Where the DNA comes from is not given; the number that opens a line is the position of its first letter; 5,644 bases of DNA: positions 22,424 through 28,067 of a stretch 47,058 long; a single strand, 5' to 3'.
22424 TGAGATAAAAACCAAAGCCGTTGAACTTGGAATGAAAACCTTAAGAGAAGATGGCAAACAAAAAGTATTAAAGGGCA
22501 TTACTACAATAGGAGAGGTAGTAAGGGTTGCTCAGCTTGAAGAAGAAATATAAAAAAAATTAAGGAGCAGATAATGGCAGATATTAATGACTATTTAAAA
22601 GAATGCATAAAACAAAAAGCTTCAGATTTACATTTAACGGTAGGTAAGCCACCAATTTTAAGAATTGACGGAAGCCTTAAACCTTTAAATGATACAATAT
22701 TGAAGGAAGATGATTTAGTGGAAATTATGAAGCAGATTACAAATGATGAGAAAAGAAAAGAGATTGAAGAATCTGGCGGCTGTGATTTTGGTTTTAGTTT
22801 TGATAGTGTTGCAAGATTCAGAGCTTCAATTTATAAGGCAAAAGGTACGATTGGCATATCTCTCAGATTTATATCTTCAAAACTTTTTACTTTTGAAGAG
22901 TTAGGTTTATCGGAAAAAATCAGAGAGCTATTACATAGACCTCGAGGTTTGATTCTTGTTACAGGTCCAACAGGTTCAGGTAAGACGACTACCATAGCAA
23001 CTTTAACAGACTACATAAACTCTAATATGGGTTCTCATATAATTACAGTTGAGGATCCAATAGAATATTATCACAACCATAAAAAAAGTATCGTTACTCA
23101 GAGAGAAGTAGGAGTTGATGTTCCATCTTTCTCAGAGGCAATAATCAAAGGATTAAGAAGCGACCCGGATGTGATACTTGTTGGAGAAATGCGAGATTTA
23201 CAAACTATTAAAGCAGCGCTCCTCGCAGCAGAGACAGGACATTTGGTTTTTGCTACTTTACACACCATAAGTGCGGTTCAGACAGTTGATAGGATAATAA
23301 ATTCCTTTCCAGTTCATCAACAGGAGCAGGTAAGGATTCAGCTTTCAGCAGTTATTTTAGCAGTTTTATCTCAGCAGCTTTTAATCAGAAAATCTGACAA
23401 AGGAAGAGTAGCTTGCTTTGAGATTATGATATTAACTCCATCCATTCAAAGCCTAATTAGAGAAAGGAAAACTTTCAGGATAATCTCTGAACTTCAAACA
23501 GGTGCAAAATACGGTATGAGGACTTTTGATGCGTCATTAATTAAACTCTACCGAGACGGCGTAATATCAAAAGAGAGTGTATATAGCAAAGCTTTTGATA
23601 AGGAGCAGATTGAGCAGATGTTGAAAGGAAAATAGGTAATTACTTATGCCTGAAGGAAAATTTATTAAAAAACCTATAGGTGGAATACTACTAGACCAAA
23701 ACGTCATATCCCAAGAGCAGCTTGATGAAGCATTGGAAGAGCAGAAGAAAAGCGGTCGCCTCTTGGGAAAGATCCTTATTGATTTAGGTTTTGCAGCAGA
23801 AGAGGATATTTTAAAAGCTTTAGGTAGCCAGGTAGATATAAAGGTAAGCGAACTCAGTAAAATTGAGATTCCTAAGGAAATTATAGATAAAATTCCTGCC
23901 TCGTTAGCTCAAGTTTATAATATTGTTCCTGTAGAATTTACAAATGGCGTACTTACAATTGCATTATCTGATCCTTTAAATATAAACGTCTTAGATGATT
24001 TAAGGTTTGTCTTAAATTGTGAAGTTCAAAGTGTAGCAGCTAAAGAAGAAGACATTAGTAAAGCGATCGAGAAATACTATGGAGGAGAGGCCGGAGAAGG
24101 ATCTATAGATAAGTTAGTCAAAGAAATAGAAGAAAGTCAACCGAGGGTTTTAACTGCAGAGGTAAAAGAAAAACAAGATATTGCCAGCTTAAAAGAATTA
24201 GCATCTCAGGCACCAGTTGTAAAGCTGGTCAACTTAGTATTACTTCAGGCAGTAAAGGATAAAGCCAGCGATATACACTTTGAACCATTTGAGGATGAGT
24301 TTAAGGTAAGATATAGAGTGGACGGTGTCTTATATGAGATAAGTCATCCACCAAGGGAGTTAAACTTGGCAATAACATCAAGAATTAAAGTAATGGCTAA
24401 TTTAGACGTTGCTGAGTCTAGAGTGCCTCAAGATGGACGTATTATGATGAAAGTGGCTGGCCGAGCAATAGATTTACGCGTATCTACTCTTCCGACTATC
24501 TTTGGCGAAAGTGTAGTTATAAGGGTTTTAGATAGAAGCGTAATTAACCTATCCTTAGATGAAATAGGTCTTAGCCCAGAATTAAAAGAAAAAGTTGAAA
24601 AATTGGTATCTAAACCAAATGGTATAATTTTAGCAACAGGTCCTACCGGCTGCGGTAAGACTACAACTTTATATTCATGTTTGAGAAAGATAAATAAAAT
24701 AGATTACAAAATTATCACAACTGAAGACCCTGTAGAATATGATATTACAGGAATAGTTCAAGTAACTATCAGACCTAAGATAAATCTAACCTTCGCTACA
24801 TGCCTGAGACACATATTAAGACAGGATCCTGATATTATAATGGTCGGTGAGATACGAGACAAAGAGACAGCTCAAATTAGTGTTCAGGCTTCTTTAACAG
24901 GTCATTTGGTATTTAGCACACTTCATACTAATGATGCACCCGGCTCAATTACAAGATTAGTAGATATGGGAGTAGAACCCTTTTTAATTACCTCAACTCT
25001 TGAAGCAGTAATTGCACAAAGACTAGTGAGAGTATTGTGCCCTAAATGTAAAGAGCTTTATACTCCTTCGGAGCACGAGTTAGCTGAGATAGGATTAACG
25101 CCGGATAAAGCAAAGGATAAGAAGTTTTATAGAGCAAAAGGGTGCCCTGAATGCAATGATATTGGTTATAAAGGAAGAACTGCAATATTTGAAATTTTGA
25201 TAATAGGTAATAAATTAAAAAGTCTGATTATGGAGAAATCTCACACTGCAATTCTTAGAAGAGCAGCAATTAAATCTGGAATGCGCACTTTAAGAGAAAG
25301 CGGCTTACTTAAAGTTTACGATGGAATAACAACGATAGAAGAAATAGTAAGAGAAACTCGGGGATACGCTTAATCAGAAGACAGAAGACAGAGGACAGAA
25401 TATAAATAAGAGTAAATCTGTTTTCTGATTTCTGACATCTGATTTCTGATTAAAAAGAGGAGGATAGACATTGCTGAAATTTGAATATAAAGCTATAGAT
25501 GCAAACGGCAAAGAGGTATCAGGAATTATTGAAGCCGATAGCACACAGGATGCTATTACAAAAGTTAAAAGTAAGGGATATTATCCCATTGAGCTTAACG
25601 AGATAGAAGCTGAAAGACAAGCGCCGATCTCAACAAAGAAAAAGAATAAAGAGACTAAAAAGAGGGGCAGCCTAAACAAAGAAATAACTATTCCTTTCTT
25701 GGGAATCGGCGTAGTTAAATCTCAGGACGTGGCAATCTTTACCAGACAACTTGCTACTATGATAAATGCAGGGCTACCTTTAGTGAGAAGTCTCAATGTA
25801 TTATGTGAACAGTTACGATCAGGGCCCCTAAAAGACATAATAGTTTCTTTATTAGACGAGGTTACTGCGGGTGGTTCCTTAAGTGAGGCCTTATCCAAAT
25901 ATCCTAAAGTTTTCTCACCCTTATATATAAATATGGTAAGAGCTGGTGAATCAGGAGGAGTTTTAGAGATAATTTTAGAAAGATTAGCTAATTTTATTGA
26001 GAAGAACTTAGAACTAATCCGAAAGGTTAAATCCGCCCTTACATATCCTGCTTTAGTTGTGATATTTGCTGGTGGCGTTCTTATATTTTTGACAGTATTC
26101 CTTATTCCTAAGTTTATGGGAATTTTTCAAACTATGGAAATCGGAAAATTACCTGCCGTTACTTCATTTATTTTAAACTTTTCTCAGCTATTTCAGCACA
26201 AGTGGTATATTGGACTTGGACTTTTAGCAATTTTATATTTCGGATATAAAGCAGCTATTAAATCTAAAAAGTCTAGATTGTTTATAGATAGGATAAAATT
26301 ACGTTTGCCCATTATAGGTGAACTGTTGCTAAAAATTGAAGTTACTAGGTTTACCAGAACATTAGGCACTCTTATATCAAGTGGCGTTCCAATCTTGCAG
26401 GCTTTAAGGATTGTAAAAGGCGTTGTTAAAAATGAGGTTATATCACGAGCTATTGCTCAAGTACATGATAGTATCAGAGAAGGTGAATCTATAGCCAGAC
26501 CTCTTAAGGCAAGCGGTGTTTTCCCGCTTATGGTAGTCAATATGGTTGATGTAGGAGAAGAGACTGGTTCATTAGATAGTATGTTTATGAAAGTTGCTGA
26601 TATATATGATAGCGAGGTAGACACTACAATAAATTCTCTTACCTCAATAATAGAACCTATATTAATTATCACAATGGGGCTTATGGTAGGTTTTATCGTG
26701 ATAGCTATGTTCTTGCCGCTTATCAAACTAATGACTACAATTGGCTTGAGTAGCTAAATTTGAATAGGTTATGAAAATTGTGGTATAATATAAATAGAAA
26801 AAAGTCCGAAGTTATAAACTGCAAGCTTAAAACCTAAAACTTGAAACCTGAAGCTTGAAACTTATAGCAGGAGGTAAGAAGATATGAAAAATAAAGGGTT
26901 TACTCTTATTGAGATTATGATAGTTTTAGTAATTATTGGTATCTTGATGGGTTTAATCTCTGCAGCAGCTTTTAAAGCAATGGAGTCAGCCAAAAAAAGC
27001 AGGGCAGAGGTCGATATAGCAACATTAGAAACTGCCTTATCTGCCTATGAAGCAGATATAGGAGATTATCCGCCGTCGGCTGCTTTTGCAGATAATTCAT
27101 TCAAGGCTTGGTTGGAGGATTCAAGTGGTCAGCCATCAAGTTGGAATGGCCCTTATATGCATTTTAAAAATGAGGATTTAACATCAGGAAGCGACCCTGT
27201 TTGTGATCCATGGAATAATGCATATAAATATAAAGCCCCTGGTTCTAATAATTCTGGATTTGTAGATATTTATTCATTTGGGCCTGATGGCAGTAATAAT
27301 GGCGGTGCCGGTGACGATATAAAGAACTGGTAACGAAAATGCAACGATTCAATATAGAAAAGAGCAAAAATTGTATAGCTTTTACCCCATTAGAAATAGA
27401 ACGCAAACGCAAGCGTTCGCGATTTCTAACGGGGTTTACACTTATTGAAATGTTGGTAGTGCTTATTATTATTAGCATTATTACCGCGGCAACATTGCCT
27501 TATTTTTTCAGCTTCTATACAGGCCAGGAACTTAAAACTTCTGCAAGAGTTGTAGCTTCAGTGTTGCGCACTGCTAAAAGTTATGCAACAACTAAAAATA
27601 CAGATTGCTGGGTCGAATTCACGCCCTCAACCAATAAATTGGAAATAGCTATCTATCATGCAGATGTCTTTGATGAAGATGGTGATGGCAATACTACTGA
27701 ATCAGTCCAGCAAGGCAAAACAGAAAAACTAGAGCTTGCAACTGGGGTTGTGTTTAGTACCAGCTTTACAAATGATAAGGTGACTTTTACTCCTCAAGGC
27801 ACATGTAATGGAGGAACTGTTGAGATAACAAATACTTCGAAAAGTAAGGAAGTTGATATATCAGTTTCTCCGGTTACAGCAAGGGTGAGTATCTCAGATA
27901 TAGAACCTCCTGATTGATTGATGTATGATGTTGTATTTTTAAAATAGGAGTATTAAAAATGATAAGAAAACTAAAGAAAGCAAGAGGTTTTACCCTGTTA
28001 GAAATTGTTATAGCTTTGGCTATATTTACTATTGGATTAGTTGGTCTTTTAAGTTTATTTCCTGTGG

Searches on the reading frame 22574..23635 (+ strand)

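Call 5: search_protein_families(library=pfam, proteins=[window:22574-23635:+], max_evalue=0.001)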
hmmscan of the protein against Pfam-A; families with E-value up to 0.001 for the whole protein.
window:22574-23635:+ (353 aa): 7 families
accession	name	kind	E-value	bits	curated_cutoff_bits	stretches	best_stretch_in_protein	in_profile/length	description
PF00437.27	T2SSE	-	3.9e-49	167.7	24.9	1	3-270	11-278/370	Type II/IV secretion system protein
PF13191.12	AAA_16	-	2.8e-05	25.1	32.6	1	116-162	12-59/167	AAA ATPase domain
PF13604.12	AAA_30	-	3.5e-05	24.1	27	1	115-157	9-50/191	AAA domain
PF04851.21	ResIII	-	3.7e-05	24.1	22.5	1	114-259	13-160/164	Type III restriction enzyme, res subunit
PF13401.12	AAA_22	-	4.8e-05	24.1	27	1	123-160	4-40/130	AAA domain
PF00448.28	SRP54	-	0.00043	20.4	22.7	1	126-157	3-34/196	SRP54-type protein, GTPase domain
PF20720.3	nSTAND3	-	0.00077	19.6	27.2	0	115-166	9-61/155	Novel STAND NTPase 3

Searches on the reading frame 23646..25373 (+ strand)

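Call 5: search_protein_families(library=pfam, proteins=[window:23646-25373:+], max_evalue=0.001)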
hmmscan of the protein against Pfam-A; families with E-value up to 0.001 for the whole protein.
window:23646-25373:+ (575 aa): 2 families
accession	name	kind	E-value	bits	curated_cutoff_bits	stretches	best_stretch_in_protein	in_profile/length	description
PF00437.27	T2SSE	-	1.2e-142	475.4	24.9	1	185-569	2-370/370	Type II/IV secretion system protein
PF05157.20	MshEN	-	9.3e-19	67.7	23.1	1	68-150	6-89/90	MshEN domain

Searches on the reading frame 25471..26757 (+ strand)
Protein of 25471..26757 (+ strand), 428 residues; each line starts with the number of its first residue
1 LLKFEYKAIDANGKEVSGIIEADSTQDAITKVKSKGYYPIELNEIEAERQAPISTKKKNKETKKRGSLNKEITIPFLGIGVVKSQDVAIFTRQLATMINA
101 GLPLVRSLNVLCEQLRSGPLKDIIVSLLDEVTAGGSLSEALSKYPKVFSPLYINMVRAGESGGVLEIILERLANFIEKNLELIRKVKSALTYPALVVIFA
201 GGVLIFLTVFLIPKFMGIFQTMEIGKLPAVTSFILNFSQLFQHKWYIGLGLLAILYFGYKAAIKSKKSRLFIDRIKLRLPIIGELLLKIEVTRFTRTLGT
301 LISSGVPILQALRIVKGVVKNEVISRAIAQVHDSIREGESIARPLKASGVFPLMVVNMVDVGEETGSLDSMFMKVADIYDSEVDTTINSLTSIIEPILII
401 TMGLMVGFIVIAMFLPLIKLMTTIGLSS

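Call 5: search_protein_families(library=pfam, proteins=[window:25471-26757:+], max_evalue=0.001)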
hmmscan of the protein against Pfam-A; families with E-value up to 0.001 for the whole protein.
window:25471-26757:+ (428 aa): 1 family
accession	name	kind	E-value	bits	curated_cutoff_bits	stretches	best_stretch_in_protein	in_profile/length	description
PF00482.28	T2SSF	-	3e-68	228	25.2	2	90-213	1-125/125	Type II secretion system (T2SS), protein F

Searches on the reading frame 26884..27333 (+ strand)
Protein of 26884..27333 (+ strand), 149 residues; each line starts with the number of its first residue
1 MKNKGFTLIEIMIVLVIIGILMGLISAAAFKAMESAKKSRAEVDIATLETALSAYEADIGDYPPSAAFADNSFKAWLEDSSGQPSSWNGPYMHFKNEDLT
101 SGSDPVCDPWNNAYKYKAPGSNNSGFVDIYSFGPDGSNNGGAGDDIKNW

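Call 5: search_protein_families(library=pfam, proteins=[window:26884-27333:+], max_evalue=0.001)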
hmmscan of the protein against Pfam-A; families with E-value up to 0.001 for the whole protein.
window:26884-27333:+ (149 aa): 2 families
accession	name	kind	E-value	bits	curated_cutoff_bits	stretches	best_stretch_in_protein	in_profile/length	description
PF08334.16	T2SSG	-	3.2e-20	72.6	21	1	30-149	3-108/108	Type II secretion system (T2SS), protein G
PF07963.17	N_methyl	-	2.7e-09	36.7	21.2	1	2-25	3-26/27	Prokaryotic N-terminal methylation motif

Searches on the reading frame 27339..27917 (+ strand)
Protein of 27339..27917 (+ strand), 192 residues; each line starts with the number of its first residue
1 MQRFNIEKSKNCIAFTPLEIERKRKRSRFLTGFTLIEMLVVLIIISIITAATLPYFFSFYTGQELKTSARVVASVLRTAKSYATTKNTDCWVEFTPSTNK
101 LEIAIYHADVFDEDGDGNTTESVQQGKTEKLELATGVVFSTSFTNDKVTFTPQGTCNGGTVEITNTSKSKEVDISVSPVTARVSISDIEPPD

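Call 5: search_protein_families(library=pfam, proteins=[window:27339-27917:+], max_evalue=0.001)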
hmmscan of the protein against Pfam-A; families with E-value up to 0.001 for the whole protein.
window:27339-27917:+ (192 aa): 2 families
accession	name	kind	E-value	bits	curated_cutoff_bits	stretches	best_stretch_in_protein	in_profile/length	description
PF12019.13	GspH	-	2.2e-08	35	21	1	69-178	2-106/108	Type II transport protein GspH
PF07963.17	N_methyl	-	2e-05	24.4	21.2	1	32-52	6-26/27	Prokaryotic N-terminal methylation motif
